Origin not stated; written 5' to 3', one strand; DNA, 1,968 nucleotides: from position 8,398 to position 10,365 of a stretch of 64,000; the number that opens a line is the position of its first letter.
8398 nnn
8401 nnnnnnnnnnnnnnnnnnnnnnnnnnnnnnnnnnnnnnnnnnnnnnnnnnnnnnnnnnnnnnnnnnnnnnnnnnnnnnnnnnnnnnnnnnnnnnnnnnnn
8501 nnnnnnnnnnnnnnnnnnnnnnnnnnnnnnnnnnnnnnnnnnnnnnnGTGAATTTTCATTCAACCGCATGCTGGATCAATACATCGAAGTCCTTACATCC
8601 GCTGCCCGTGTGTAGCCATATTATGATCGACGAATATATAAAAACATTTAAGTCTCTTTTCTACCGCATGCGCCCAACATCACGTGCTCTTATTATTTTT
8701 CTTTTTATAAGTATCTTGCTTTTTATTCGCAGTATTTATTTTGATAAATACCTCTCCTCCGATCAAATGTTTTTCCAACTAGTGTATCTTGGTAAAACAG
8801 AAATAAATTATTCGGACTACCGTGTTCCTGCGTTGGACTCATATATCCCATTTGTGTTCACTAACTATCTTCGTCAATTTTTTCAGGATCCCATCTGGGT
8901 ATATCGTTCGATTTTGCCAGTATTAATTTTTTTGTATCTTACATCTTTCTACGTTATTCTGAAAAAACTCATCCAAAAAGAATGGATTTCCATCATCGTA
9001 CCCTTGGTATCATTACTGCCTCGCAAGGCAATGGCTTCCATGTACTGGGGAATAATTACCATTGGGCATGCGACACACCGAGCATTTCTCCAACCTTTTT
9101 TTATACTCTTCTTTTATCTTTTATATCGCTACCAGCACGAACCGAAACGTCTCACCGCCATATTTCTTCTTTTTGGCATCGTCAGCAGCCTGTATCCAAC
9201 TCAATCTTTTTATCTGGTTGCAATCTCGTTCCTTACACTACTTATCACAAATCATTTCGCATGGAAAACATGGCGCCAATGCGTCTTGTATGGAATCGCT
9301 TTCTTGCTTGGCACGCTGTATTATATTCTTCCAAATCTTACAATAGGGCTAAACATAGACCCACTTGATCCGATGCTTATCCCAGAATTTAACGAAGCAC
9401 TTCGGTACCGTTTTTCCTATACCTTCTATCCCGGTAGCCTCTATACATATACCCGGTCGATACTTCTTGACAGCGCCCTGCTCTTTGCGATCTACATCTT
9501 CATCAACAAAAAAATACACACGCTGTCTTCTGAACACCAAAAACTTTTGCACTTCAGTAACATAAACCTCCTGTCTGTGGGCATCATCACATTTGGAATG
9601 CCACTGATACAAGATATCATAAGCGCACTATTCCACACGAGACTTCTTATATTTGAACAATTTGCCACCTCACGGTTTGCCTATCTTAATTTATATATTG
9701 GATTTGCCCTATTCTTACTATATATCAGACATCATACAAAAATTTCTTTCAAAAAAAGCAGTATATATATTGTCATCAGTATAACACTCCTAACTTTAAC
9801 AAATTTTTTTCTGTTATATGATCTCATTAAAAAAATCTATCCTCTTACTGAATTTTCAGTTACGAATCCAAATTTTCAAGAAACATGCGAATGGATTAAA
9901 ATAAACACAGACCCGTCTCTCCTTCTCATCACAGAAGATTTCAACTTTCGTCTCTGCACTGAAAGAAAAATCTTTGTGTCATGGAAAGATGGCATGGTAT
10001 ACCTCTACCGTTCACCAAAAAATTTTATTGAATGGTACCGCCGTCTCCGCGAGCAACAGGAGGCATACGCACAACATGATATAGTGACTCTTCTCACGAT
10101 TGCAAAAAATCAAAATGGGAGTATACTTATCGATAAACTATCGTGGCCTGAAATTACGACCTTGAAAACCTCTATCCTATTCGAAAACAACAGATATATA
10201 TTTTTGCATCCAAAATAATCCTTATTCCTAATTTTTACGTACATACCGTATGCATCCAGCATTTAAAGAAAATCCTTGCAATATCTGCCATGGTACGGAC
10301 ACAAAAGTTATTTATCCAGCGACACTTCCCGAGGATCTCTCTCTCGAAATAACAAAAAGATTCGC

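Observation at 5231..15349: Diverged tandem duplication of a lipid-linked glycosylation cassette, with one intact gene set split across the two copies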

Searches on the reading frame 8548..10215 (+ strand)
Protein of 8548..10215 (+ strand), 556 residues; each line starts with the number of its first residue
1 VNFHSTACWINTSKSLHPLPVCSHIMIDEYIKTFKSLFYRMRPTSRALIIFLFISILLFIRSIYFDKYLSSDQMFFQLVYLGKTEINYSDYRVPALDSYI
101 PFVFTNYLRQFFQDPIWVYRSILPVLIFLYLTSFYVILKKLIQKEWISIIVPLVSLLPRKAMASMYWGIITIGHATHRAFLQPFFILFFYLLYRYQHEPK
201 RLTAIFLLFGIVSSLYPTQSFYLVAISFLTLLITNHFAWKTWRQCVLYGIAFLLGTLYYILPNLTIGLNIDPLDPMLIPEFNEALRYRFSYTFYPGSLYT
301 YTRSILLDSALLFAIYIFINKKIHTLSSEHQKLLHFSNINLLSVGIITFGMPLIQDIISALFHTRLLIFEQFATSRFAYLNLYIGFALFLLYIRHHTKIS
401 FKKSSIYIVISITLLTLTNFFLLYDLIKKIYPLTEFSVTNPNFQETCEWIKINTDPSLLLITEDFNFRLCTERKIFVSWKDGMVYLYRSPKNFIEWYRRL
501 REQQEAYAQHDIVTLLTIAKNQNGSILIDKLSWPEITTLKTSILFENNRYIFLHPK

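Call 6: search_protein_families(library=pfam, proteins=[window:8548-10215:+], max_evalue=0.01)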
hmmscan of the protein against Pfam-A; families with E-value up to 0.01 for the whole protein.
window:8548-10215:+ (556 aa): 1 family
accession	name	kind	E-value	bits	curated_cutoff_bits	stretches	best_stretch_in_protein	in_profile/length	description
PF20604.3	DUF6798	-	1.1e-09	38.4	26.9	1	443-502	3-60/61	Domain of unknown function (DUF6798)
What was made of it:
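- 8668..10218 (+): GT-C-A: intact GT-C-fold glycosyltransferase of the DUF6798-containing family, 516 aa (alternative starts at 8623 and 8548). Pfam DUF6798 at the C-terminus (call 6).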

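Call 9: find_homologous_proteins(query=window:8623-10215:+, max_evalue=0.001)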
Query window:8623-10215:+ (531 aa): 4 proteins with E <= 0.001 among 8000 candidates.
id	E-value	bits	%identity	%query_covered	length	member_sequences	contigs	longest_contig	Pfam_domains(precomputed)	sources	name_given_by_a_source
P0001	0.0e+0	1134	100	97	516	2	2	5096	PF20604.4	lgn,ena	-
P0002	4.3e-158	546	54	96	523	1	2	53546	PF20604.4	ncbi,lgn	-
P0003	4.9e-145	503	45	96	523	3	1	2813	PF20604.4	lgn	-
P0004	4.9e-140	486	46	92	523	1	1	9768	PF20604.4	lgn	-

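Call 10: find_encoding_contigs(protein=P0002, flank=10000, max_places=4)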
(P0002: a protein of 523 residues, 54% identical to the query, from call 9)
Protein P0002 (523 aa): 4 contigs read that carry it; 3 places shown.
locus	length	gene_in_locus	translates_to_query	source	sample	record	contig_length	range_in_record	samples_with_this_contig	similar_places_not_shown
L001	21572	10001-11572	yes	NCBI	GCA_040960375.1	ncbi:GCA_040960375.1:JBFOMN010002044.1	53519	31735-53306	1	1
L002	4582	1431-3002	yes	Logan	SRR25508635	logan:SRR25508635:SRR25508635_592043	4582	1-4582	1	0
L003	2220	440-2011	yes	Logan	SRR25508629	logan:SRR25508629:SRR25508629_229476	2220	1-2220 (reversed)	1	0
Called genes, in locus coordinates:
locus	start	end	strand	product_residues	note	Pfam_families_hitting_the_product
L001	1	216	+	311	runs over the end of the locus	PF01073:3Beta_HSD, PF01370:Epimerase, PF02719:Polysacc_synt_2, PF04321:RmlD_sub_bind, PF05368:NmrA, PF13460:NAD_binding_10, PF16363:GDP_Man_Dehyd, PF07993:NAD_binding_4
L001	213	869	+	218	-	PF00535:Glycos_transf_2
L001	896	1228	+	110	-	PF10066:DUF2304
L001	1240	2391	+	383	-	PF13439:Glyco_transf_4, PF13579:Glyco_trans_4_4 (weak), PF20706:GT4-conflict, PF00534:Glycos_transf_1, PF13692:Glyco_trans_1_4, PF13524:Glyco_trans_1_2 (weak)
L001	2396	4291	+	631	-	PF13522:GATase_6, PF13537:GATase_7, PF00733:Asn_synthase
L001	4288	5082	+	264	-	PF01522:Polysacc_deac_1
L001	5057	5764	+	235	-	PF05175:MTS (weak), PF13489:Methyltransf_23, PF13847:Methyltransf_31, PF08241:Methyltransf_11, PF08242:Methyltransf_12 (weak), PF13649:Methyltransf_25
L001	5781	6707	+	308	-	PF13692:Glyco_trans_1_4, PF00534:Glycos_transf_1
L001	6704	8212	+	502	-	-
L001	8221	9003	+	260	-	PF00535:Glycos_transf_2, PF10111:Glyco_tranf_2_2, PF13506:Glyco_transf_21 (weak), PF13641:Glyco_tranf_2_3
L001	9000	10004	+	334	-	PF00534:Glycos_transf_1, PF13692:Glyco_trans_1_4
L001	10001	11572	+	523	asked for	PF20604:DUF6798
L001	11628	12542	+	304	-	PF13489:Methyltransf_23, PF01209:Ubie_methyltran (faint), PF07021:MetW, PF13847:Methyltransf_31, PF08241:Methyltransf_11, PF08242:Methyltransf_12, PF13649:Methyltransf_25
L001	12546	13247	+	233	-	PF00535:Glycos_transf_2, PF10111:Glyco_tranf_2_2 (weak), PF13641:Glyco_tranf_2_3 (faint)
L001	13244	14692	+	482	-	PF01266:DAO, PF01593:Amino_oxidase, PF13450:NAD_binding_8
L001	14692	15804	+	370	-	PF13439:Glyco_transf_4, PF00534:Glycos_transf_1, PF13692:Glyco_trans_1_4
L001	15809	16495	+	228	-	PF02353:CMAS (weak), PF13489:Methyltransf_23, PF01209:Ubie_methyltran, PF07021:MetW, PF13847:Methyltransf_31, PF08241:Methyltransf_11, PF08242:Methyltransf_12, PF13649:Methyltransf_25, +1 more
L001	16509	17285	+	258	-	PF05148:Methyltransf_8, PF13489:Methyltransf_23, PF08241:Methyltransf_11, PF08242:Methyltransf_12 (weak), PF13649:Methyltransf_25, PF13847:Methyltransf_31 (weak)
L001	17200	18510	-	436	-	PF01943:Polysacc_synt, PF13440:Polysacc_synt_3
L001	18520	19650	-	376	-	PF13472:Lipase_GDSL_2 (faint)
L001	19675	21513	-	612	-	PF02543:Carbam_trans_N, PF16861:Carbam_trans_C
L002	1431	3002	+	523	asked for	PF20604:DUF6798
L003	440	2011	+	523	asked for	PF20604:DUF6798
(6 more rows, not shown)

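Call 11: find_encoding_contigs(protein=P0004, flank=10000, max_places=4)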
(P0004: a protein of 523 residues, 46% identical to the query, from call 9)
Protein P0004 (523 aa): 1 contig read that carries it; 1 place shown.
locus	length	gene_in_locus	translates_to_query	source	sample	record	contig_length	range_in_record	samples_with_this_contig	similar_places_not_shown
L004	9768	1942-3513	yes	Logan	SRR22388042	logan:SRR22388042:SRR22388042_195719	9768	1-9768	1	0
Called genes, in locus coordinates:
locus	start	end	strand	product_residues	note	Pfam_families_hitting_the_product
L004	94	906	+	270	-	PF00535:Glycos_transf_2, PF10111:Glyco_tranf_2_2, PF13641:Glyco_tranf_2_3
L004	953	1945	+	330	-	PF00534:Glycos_transf_1, PF13692:Glyco_trans_1_4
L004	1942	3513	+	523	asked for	PF20604:DUF6798 (weak)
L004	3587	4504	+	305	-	PF13489:Methyltransf_23, PF13847:Methyltransf_31, PF08241:Methyltransf_11, PF08242:Methyltransf_12, PF13649:Methyltransf_25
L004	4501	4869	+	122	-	PF00892:EamA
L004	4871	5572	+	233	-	PF00535:Glycos_transf_2, PF10111:Glyco_tranf_2_2, PF13641:Glyco_tranf_2_3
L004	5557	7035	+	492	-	PF01266:DAO, PF13450:NAD_binding_8, PF01593:Amino_oxidase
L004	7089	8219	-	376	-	PF13439:Glyco_transf_4 (weak), PF00534:Glycos_transf_1, PF13692:Glyco_trans_1_4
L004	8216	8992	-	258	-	PF13489:Methyltransf_23, PF13649:Methyltransf_25 (weak), PF13847:Methyltransf_31 (faint), PF08241:Methyltransf_11, PF08242:Methyltransf_12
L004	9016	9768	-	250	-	?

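Call 12: find_encoding_contigs(protein=P0003, flank=10000, max_places=4)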
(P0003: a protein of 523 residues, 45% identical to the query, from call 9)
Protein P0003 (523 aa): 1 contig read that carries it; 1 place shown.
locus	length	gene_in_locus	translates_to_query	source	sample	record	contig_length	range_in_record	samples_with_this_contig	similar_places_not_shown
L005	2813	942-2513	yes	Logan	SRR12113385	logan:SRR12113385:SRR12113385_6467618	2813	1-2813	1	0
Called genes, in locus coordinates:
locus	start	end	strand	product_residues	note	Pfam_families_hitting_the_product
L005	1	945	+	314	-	?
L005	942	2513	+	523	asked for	PF20604:DUF6798 (weak)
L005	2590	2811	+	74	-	?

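Call 13: find_encoding_contigs(protein=P0001, flank=10000, max_places=4)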
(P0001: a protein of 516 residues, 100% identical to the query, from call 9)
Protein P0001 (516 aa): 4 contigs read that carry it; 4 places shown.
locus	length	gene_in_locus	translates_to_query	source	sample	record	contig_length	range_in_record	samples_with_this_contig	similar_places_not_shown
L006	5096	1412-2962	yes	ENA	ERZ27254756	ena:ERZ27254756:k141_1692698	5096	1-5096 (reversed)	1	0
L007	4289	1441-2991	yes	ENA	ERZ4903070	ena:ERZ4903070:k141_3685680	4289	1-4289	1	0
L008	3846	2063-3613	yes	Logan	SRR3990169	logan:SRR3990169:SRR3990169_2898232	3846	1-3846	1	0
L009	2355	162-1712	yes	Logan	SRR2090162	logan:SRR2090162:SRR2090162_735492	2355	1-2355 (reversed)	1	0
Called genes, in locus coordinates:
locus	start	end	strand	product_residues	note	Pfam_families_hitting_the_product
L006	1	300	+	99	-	?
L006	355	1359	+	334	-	PF00534:Glycos_transf_1, PF13692:Glyco_trans_1_4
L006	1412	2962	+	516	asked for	PF20604:DUF6798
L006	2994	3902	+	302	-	PF13489:Methyltransf_23, PF07021:MetW (weak), PF08241:Methyltransf_11, PF08242:Methyltransf_12, PF13649:Methyltransf_25, PF13847:Methyltransf_31 (weak)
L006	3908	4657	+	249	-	PF05711:TylF, PF13578:Methyltransf_24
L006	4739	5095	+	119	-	?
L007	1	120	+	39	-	?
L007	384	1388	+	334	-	PF00534:Glycos_transf_1, PF13692:Glyco_trans_1_4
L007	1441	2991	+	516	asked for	PF20604:DUF6798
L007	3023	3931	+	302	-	PF13489:Methyltransf_23, PF07021:MetW (weak), PF08241:Methyltransf_11, PF08242:Methyltransf_12, PF13649:Methyltransf_25, PF13847:Methyltransf_31 (weak)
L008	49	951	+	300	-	PF13506:Glyco_transf_21 (faint), PF13641:Glyco_tranf_2_3 (weak), PF00535:Glycos_transf_2, PF10111:Glyco_tranf_2_2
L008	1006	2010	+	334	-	PF00534:Glycos_transf_1, PF13692:Glyco_trans_1_4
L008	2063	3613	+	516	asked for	PF20604:DUF6798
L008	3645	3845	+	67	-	?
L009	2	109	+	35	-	?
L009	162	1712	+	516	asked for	PF20604:DUF6798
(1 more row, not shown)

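Call 24: find_related_loci(query=A1, collection=genome_contigs, flank=10000)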
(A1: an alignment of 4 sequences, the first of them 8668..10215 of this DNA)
Query A1 (516 aa) in genome_contigs; peptide patterns used: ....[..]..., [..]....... (x = any residue, [..] = any of these).
90 stretches matched a pattern; 1 encode a relative of the query (tblastn E <= 1e-3); 1 distinct loci.
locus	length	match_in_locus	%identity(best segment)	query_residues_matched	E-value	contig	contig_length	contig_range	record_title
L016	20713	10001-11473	46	2-490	8e-149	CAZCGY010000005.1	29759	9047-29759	MAG TPA_asm: uncultured Gammaproteobacteria bacterium isolate binchicken_co110_887 genome assembly, contig: NODE_3469_le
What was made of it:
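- Tried and rejected: It returned one relative, L016, labelled Gammaproteobacteria (call 24).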

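Call 31: search_protein_representatives(alignment_id=A1)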
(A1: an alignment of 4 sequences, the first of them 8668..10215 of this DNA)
Query: 4 sequences, 521 profile positions. Proteins with E-value up to 0.001 (for the whole library): 261; up to 1e-10: 101; up to 1e-30: 4. The best 150 are listed.
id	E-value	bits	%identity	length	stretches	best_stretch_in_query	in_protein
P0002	1.2e-267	905.5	-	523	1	1-520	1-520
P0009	4.7e-111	388.8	-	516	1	3-489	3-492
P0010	3.2e-31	125.3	-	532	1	55-498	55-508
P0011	4.7e-31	124.8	-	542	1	7-491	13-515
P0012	5.9e-29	117.8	-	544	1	3-514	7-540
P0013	1.2e-28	116.9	-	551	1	60-502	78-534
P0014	1.5e-28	116.5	-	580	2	8-278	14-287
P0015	3.3e-28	115.4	-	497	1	64-491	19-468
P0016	5.1e-28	114.7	-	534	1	45-492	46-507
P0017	5.2e-28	114.7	-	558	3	3-274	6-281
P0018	5.2e-26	108.1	-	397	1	98-517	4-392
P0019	3.2e-25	105.5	-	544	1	8-486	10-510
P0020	6.1e-25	104.6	-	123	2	221-264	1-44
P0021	1.5e-24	103.3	-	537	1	81-492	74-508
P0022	2.8e-24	102.4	-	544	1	80-494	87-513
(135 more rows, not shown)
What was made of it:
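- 8668..10218 (+): The family has 261 representatives at E<=1e-3 among 1.84 billion (call 31).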

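Call 46: predict_structure(alignment_id=A2)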
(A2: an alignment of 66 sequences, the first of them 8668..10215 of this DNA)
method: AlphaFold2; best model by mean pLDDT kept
length: 516 residues; sequences in the alignment: 66
mean_pLDDT: 92.2   pTM: 0.91
mean pLDDT of the five models: 92.2, 91.1, 90.7, 90.6, 90.5
residues with pLDDT >= 90: 416; 70-90: 76; 50-70: 24; < 50: 0
segments of 3 or more residues with pLDDT < 50: none
pLDDT, mean of each block of 10 residues (from residue 1): 92 98 93 93 93 92 96 96 98 98 96 95 94 94 97 98 98 95 98 98 98 95 70 92 96 91 86 96 97 98 98 95 92 96 98 87 86 80 62 61 95 96 93 95 93 97 96 95 91 79 90 89
secondary structure, 60 per line:
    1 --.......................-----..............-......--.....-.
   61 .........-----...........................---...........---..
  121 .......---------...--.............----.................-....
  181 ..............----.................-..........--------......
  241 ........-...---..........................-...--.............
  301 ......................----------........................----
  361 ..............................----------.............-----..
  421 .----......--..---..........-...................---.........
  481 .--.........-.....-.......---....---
elements in order: H3-25 H31-44 H46-51 H54-58 H60-69 H75-101 H105-115 E119-121 E125-127 H142-154 H159-175 H177-194 H199-215 H217-226 H235-248 H256-281 H288-322 H333-356 H361-390 H401-413 E419-421 H426-431 H439-448 H450-468 H472-481 E484-489 H494-498 E503-506 E510-513
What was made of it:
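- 8668..10218 (+): AF2 pLDDT 92.2, pTM 0.91 (call 46).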

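Call 49: fold_search(model_id=the predicted structure, library=pdb)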
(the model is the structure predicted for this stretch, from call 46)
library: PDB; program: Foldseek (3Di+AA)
matches with E <= 10: 221; with E <= 0.001: 13
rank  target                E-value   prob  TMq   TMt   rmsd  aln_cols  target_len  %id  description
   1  7zlh_A                9.1e-06  1.00  0.47  0.39  11.6       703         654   13  Cryo-EM structure of C-mannosyltransferase CeDPY19, in apo state, bound to CMT2-Fab and anti-Fab nanobody (released 2023-01-11)
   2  7zli_A                1.1e-05  1.00  0.48  0.39  11.4       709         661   13  Cryo-EM structure of C-mannosyltransferase CeDPY19, in complex with Dol25-P-Man and bound to CMT2-Fab and anti-Fab nan (released 2023-01-11)
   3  8age_A                1.5e-05  1.00  0.52  0.43  11.2       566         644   11  Structure of yeast oligosaccharylransferase complex with acceptor peptide bound (released 2022-12-07)
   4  6c26_A                3.7e-05  1.00  0.53  0.44  12.5       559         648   11  The Cryo-EM structure of a eukaryotic oligosaccharyl transferase complex (released 2018-01-31)
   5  6ezn_F                4.1e-05  1.00  0.48  0.40  12.4       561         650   10  Cryo-EM structure of the yeast oligosaccharyltransferase (OST) complex (released 2018-01-17)
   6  9n9j_I                5.5e-05  1.00  0.49  0.38  14.5       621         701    9  Structure of a GRP94 folding intermediate engaged with a CCDC134- and FKBP11-bound secretory translocon (released 2025-11-19)
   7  8agb_A                7.7e-05  1.00  0.50  0.42  11.6       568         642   10  Structure of yeast oligosaccharylransferase complex with lipid-linked oligosaccharide bound (released 2022-12-07)
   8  8b6l_I                1.4e-04  1.00  0.48  0.38  12.6       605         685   10  Subtomogram average of the human Sec61-TRAP-OSTA-translocon (released 2022-12-07)
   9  8if8_B                2.8e-04  1.00  0.51  0.44  11.9       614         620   10  Arabinosyltransferase AftA (released 2023-05-31)
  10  6s7t_A                3.2e-04  1.00  0.50  0.38  13.4       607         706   10  Cryo-EM structure of human oligosaccharyltransferase complex OST-B (released 2019-12-18)
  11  8agc_A                3.2e-04  1.00  0.49  0.38  12.6       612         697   10  Structure of yeast oligosaccharylransferase complex with lipid-linked oligosaccharide and non-acceptor peptide bound (released 2022-12-07)
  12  6gxc_A                6.6e-04  1.00  0.40  0.31  13.8       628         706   12  Bacterial oligosaccharyltransferase PglB in complex with an inhibitory peptide and a reactive lipid-linked oligosaccha (released 2018-11-14)
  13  8pn9_A                8.1e-04  1.00  0.51  0.42  11.5       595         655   10  Structure of human oligosaccharyltransferase OST-A complex bound to NGI-1 (released 2024-05-08)
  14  5ogl_A                2.3e-03  1.00  0.44  0.34  12.3       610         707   12  Structure of bacterial oligosaccharyltransferase PglB in complex with an acceptor peptide and an lipid-linked oligosac (released 2017-10-25)
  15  5f15                  2.4e-03  1.00  0.45  0.43  11.7       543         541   10  Crystal Structure of ArnT from Cupriavidus metallidurans bound to Undecaprenyl phosphate (released 2016-02-17)
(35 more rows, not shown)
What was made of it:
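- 8668..10218 (+): Foldseek against PDB hits DPY19, STT3, AftA, PglB and ArnT at probability 1.0, with TM about 0.5 for all but PglB and ArnT (0.40-0.45) (call 49).
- On GT-C fold glycosyltransferases (for the protein at 8668-10218): Foldseek against PDB gives DPY19 (E 9e-6), STT3, AftA, PglB and ArnT, all at probability 1.00, TMq 0.40-0.53 (call 49).
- Closest known: Three-component polyprenyl-phosphate-sugar glycosylation systems: GtrA/GtrB/Gtr*. Same: The polytopic protein has a GT-C fold (call 49).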

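Call 53: search_protein_families(library=ncbifam, proteins=[window:8668-10215:+], max_evalue=0.001)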
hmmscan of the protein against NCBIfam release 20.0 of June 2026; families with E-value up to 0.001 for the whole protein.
window:8668-10215:+ (516 aa): 0 families

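Call 56: find_related_loci(query=A1, collection=metagenome_contigs, flank=8000)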
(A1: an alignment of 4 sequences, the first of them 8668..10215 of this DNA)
Query A1 (516 aa) in metagenome_contigs; peptide patterns used: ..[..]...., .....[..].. (x = any residue, [..] = any of these).
353 stretches matched a pattern, but none encodes a relative of the query by tblastn (E <= 1e-3).
